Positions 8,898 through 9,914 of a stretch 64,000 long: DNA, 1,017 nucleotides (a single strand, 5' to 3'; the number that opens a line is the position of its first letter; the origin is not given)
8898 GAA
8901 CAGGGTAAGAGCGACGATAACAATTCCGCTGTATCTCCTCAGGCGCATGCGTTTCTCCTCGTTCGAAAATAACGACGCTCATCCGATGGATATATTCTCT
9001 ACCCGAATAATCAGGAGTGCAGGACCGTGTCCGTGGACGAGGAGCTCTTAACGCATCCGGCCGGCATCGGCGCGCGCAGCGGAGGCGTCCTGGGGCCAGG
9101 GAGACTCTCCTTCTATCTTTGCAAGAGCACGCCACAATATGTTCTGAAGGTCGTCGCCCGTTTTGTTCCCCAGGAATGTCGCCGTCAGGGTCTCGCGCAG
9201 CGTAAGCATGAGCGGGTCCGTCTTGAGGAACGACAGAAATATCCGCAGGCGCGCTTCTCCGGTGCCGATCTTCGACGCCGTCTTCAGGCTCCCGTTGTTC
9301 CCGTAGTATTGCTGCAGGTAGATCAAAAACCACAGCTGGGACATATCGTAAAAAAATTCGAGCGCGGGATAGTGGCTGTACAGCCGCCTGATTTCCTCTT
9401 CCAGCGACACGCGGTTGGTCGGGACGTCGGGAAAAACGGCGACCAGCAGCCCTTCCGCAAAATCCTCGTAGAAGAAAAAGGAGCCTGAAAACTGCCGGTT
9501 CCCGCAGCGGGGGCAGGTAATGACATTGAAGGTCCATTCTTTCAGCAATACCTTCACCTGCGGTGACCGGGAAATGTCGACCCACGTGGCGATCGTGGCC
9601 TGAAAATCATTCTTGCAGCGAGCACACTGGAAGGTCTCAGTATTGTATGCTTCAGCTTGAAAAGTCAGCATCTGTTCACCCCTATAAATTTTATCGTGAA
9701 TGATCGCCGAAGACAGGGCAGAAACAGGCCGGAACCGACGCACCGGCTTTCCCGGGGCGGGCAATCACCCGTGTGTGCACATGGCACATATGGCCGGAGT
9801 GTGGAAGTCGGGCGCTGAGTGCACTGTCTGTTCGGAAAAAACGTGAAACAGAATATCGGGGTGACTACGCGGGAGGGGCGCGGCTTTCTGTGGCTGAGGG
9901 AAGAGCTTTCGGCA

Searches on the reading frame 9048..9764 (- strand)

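Call 65: search_protein_families(library=pfam, proteins=[window:9048-9764:-], max_evalue=0.001)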
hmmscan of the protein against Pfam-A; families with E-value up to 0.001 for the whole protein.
window:9048-9764:- (238 aa): 1 family
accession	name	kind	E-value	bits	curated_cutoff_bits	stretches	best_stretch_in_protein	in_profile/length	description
PF14353.12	CpXC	-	3.8e-11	43.5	25.4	1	46-122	2-77/121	CpXC protein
